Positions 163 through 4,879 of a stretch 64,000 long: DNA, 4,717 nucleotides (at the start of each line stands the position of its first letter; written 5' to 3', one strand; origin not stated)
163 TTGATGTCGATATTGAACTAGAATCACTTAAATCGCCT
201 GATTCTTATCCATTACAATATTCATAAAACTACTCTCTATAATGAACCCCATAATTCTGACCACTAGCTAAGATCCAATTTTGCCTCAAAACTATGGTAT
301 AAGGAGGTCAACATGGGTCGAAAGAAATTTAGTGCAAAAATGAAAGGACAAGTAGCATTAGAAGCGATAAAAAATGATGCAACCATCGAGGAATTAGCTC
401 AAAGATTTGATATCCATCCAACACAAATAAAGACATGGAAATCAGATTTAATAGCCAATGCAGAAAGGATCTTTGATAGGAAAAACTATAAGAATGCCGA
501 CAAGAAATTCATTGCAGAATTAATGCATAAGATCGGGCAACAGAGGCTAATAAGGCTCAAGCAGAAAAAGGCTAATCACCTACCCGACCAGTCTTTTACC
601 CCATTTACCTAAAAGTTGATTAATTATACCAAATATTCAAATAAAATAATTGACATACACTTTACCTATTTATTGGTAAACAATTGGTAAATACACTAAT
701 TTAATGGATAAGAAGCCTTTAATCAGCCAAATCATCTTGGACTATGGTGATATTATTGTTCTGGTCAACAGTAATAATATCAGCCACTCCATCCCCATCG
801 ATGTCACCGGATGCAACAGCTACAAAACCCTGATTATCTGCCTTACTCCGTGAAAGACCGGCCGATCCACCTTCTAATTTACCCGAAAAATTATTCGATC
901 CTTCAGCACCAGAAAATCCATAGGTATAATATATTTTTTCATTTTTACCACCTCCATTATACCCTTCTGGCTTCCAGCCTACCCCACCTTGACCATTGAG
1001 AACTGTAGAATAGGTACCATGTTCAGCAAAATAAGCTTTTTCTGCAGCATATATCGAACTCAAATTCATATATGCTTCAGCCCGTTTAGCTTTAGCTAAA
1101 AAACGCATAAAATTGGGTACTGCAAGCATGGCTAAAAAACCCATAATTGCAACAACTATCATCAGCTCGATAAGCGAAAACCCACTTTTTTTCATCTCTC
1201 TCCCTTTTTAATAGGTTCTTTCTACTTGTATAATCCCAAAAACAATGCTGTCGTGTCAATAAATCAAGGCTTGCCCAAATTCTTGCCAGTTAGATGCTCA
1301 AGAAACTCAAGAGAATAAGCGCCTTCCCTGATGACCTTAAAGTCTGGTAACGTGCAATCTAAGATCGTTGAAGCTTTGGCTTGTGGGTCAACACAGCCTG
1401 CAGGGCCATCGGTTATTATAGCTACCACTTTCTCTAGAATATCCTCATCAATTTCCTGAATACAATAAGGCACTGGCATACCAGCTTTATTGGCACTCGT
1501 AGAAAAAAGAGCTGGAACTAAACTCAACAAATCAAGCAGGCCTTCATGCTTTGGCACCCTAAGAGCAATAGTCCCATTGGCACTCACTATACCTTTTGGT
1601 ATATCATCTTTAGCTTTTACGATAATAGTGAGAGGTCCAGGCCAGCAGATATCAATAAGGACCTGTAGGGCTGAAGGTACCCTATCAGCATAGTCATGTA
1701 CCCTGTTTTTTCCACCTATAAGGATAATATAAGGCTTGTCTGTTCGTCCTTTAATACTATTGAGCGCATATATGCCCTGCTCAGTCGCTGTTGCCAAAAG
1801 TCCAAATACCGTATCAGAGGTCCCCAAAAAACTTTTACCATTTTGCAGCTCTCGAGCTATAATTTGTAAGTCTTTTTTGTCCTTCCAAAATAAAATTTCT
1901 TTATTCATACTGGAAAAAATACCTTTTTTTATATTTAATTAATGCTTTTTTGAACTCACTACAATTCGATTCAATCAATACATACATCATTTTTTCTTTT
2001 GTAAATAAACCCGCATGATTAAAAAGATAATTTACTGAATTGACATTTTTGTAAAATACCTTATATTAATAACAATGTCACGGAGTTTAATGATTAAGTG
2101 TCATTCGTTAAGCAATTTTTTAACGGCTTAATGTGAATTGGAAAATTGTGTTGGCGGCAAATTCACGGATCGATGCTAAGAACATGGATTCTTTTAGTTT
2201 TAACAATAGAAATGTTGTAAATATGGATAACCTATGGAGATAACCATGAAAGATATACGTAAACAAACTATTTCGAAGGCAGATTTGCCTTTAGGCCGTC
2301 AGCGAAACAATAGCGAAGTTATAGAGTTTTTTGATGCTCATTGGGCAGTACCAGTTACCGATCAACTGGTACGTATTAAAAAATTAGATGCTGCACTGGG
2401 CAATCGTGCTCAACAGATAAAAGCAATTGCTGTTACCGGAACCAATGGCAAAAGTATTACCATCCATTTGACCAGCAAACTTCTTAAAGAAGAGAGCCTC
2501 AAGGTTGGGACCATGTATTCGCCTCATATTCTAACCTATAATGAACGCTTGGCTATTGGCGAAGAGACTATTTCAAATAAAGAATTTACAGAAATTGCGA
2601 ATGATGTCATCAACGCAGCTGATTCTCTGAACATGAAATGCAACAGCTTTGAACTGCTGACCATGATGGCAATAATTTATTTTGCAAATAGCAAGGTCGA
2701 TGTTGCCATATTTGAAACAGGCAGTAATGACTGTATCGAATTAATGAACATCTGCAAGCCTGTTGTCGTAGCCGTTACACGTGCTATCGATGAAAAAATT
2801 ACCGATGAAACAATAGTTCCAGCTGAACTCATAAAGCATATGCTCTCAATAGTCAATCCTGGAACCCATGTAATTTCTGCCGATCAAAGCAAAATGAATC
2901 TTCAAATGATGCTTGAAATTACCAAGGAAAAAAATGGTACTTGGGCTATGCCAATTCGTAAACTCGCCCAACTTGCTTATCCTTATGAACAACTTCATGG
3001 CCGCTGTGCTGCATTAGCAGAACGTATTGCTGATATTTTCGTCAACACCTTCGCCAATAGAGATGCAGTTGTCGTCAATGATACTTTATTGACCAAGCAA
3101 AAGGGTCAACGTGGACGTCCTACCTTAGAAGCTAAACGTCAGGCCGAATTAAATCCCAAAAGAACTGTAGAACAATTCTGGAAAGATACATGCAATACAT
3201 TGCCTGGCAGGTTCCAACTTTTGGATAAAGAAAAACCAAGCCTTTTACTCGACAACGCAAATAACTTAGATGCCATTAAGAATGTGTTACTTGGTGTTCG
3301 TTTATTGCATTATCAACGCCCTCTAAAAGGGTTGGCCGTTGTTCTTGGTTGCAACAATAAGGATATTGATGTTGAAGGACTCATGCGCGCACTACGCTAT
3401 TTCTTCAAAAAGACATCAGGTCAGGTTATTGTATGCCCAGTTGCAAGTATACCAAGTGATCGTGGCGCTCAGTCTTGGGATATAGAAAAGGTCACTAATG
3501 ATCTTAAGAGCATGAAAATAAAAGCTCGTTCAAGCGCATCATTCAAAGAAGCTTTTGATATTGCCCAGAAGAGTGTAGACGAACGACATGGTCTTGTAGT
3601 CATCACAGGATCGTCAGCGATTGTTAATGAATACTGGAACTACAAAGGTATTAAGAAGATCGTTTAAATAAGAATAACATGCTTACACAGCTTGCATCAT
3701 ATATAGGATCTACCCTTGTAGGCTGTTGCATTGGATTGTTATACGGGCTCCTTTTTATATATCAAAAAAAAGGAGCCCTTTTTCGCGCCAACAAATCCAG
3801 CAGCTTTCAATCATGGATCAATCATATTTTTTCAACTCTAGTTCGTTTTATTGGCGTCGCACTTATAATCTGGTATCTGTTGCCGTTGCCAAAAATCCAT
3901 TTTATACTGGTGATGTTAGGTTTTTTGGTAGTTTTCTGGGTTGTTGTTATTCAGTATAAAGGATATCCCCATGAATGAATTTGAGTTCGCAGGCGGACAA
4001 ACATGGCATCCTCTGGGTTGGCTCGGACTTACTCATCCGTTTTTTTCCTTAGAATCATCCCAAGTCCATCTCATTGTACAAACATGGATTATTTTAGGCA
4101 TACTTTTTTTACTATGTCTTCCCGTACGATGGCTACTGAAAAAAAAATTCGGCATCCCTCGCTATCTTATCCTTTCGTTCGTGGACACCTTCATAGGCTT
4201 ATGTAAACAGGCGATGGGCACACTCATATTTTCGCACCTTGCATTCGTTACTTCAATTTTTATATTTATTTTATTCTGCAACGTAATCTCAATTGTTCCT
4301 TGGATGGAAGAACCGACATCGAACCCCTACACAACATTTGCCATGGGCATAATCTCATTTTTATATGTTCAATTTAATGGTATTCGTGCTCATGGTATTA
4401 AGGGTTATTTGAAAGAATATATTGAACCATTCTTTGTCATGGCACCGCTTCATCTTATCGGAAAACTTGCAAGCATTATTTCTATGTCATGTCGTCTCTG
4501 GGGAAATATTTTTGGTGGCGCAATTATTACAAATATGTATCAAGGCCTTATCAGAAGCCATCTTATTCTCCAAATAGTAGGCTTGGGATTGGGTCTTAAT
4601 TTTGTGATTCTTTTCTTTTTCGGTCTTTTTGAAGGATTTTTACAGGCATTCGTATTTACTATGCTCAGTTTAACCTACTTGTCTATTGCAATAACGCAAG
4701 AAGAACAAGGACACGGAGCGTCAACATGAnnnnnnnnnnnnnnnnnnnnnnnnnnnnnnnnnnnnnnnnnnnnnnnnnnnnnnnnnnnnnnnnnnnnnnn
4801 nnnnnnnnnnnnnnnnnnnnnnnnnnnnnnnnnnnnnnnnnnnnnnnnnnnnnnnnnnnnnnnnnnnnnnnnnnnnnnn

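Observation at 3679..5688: Stand-alone Fo-like module: subunit a plus a single polypeptide of four fused c-subunit hairpins, with no F1 or stalk genes adjacent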

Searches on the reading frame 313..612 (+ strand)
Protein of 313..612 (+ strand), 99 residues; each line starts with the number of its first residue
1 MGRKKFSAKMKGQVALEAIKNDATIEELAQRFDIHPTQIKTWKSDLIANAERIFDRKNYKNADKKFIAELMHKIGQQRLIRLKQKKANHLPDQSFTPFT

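Call 52: search_protein_families(library=pfam, proteins=[window:313-612:+], max_evalue=0.001)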
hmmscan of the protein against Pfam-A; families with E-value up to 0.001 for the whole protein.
window:313-612:+ (99 aa): 2 families
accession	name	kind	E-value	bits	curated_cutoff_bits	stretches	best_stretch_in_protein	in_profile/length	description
PF01527.26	HTH_Tnp_1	-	3.9e-08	33.8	24.1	1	2-49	2-50/75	Transposase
PF13518.12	HTH_28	-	2.8e-05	24.6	25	1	11-47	2-37/52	Helix-turn-helix domain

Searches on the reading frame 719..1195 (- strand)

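Call 52: search_protein_families(library=pfam, proteins=[window:719-1195:-], max_evalue=0.001)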
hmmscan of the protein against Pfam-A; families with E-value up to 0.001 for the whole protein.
window:719-1195:- (158 aa): 4 families
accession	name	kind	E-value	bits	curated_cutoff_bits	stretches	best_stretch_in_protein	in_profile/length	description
PF07963.17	N_methyl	-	2.5e-07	30.4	21.2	1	2-25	3-26/27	Prokaryotic N-terminal methylation motif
PF14245.11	Pilin_PilA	-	0.00039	21.2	28.5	0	32-77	1-40/136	Type IV pilin PilA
PF01839.29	FG-GAP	-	0.00059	20.1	22.1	0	126-142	4-20/37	FG-GAP repeat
PF16732.10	ComP_DUS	-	0.00066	20.9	27.3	0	27-93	1-59/87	Type IV minor pilin ComP, DNA uptake sequence receptor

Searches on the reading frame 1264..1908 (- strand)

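Call 3: search_protein_families(library=pfam, proteins=[window:1264-1908:-], max_evalue=0.1)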
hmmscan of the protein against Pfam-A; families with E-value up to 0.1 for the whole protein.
window:1264-1908:- (214 aa): 1 family
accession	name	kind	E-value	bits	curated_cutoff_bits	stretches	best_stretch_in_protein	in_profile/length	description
PF01300.24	Sua5_yciO_yrdC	-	6.4e-33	114.2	25.1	1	21-196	3-178/178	Telomere recombination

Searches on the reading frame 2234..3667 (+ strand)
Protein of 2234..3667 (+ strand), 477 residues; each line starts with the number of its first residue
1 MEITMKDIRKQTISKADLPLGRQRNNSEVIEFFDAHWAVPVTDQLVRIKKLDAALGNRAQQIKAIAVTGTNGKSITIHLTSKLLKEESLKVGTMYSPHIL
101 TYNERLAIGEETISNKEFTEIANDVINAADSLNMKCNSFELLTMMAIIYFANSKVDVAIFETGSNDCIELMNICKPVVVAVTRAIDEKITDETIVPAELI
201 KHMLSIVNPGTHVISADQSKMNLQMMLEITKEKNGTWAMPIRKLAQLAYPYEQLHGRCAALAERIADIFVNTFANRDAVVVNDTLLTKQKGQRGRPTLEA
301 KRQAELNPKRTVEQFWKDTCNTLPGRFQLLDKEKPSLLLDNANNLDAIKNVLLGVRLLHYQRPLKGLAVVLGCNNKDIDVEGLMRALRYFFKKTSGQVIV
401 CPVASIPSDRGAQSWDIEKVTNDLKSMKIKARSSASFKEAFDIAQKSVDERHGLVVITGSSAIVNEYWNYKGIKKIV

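Call 3: search_protein_families(library=pfam, proteins=[window:2234-3667:+], max_evalue=0.1)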
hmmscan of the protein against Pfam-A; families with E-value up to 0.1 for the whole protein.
window:2234-3667:+ (477 aa): 2 families
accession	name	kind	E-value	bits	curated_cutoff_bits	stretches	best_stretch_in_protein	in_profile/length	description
PF02875.26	Mur_ligase_C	-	1.8e-06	29.2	28.4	1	325-460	1-126/127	Mur ligase, glutamate ligase domain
PF08245.18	Mur_ligase_M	-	0.00052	20.5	24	1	67-182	1-86/200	Mur ligase middle domain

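Call 4: search_protein_families(library=ncbifam, proteins=[window:2234-3667:+], max_evalue=0.1)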
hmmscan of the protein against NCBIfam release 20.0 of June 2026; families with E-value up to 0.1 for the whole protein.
window:2234-3667:+ (477 aa): 16 families
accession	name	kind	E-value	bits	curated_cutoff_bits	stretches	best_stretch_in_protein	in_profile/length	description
TIGR01499.1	folC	subfamily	2e-43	149.3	162.65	1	46-467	2-396/400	bifunctional protein FolC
NF047860.1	Tet-DihydfolSynFolCMyb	equivalog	2.2e-25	89.5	700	1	26-461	26-453/468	bifunctional tetrahydrofolate synthase/dihydrofolate synthase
NF008101.0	PRK10846.1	equivalog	8.2e-23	80.8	360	2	42-183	29-168/422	bifunctional tetrahydrofolate synthase/dihydrofolate synthase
NF001126.0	PRK00139.1-4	equivalog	1.4e-09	37.1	373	2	55-118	97-160/486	UDP-N-acetylmuramoyl-L-alanyl-D-glutamate--2,6-diaminopimelate ligase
TIGR01085.1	murE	subfamily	4.3e-09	35.8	257.3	2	50-97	73-120/472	UDP-N-acetylmuramyl-tripeptide synthetase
TIGR02068.2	cya_phycin_syn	equivalog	1.2e-08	33.4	850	1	58-112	475-529/862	cyanophycin synthetase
NF010623.0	PRK14016.1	subfamily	7.2e-08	31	877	2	59-106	477-524/871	cyanophycin synthetase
NF008896.0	PRK11929.1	equivalog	1.4e-07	29.8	1023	1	53-126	103-176/965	bifunctional UDP-N-acetylmuramoyl-L-alanyl-D-glutamate--2,6-diaminopimelate ligase MurE/UDP-N-acetylmuramoyl-tripeptide--D-alanyl-D-alanine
NF001124.0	PRK00139.1-2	equivalog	9.2e-07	27.9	476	1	63-121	110-168/500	UDP-N-acetylmuramoyl-L-alanyl-D-glutamate--2,6-diaminopimelate ligase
NF053647.1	pMurD2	equivalog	1.9e-06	27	550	1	25-91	62-128/405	pseudomurein biosynthesis peptide ligase pMurD2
NF010628.0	PRK14022.1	equivalog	1.1e-05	24.4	536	1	56-170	105-216/483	UDP-N-acetylmuramoyl-L-alanyl-D-glutamate--L-lysine ligase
NF053648.1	pMurE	equivalog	2.6e-05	23.1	600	1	51-91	87-127/464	pseudomurein biosynthesis peptide ligase pMurE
TIGR01087.1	murD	equivalog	0.00031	19.9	211.95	1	58-91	99-133/441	UDP-N-acetylmuramoyl-L-alanine--D-glutamate ligase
NF001123.0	PRK00139.1-1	equivalog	0.0005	18.9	586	0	57-85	102-130/493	UDP-N-acetylmuramoyl-L-alanyl-D-glutamate--2,6-diaminopimelate ligase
NF053645.1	pMurC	equivalog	0.006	15.3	560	1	48-91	88-131/492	pseudomurein biosynthesis peptide ligase pMurC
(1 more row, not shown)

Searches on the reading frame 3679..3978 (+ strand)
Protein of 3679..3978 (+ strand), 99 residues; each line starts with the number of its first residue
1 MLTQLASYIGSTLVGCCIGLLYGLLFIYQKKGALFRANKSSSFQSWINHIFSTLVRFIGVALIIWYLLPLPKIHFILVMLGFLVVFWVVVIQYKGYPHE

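Call 3: search_protein_families(library=pfam, proteins=[window:3679-3978:+], max_evalue=0.1)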
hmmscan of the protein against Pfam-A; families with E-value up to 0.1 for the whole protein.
window:3679-3978:+ (99 aa): 3 families
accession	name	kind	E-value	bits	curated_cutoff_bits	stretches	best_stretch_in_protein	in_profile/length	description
PF03899.21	ATP-synt_I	-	0.0021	18.9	25.1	1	3-83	20-99/99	ATP synthase I chain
PF03613.19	EIID-AGA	-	0.011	15.4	25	1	2-90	177-260/265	PTS system mannose/fructose/sorbose family IID component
PF10247.14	Romo1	-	0.045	14.6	27.6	1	12-31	14-33/66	Reactive mitochondrial oxygen species modulator 1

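Call 4: search_protein_families(library=ncbifam, proteins=[window:3679-3978:+], max_evalue=0.1)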
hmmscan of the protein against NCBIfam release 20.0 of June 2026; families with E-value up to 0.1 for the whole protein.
window:3679-3978:+ (99 aa): 0 families

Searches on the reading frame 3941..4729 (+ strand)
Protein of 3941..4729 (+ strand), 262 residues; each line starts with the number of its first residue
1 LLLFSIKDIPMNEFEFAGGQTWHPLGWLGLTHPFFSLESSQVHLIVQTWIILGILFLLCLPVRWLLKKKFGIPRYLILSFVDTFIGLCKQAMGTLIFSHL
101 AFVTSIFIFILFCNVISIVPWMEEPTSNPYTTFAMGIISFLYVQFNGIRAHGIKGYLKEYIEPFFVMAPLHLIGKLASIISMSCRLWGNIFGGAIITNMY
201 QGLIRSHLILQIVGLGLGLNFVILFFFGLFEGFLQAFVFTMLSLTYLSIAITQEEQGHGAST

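Call 3: search_protein_families(library=pfam, proteins=[window:3941-4729:+], max_evalue=0.1)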
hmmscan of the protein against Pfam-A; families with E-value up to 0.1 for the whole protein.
window:3941-4729:+ (262 aa): 1 family
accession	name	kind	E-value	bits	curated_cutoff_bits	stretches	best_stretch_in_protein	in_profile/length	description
PF00119.25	ATP-synt_A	-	3.6e-36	125.5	33.9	1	46-248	2-217/217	ATP synthase A chain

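Call 4: search_protein_families(library=ncbifam, proteins=[window:3941-4729:+], max_evalue=0.1)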
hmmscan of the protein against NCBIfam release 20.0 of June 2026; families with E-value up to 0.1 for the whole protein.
window:3941-4729:+ (262 aa): 14 families
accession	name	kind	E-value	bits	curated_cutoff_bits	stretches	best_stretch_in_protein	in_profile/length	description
NF004481.0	PRK05815.2-3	equivalog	4.4e-33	114.8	227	1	76-256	55-223/225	F0F1 ATP synthase subunit A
NF004484.0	PRK05815.3-2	equivalog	5.3e-32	111.4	234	1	38-249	16-222/226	F0F1 ATP synthase subunit A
NF009954.0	PRK13420.1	equivalog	4.9e-31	108.2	272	1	44-256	22-222/229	F0F1 ATP synthase subunit A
NF004486.0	PRK05815.3-4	equivalog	6e-30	104.6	272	1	43-251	27-223/224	F0F1 ATP synthase subunit A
NF009955.0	PRK13421.1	equivalog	1.7e-29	102.9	302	1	44-258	22-224/231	F0F1 ATP synthase subunit A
NF004479.0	PRK05815.1-4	equivalog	9.4e-29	100.4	268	1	42-254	21-237/238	F0F1 ATP synthase subunit A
TIGR01131.1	ATP_synt_6_or_A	equivalog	3.8e-28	98.9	102.6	1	41-250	14-226/227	F0F1 ATP synthase subunit A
NF009953.0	PRK13419.1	equivalog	1e-24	87.5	460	1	33-258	101-337/346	F0F1 ATP synthase subunit A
TIGR03306.1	altF1_A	exception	2.1e-24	86.4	302.1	1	45-250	20-215/217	alternate F1F0 ATPase, F0 subunit A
NF004485.0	PRK05815.3-3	equivalog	2.8e-23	82.7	249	1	40-256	23-257/281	F0F1 ATP synthase subunit A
NF004482.0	PRK05815.2-4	equivalog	2e-18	67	225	1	55-253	46-250/252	F0F1 ATP synthase subunit A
NF004487.0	PRK05815.3-5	equivalog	5.9e-16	58.6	224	1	89-256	76-242/269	F0F1 ATP synthase subunit A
NF004477.0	PRK05815.1-1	equivalog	4.1e-11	42.8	280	1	116-251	131-265/268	F0F1 ATP synthase subunit A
NF009952.0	PRK13417.1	equivalog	0.00046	19.7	531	1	46-124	99-182/352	F0F1 ATP synthase subunit A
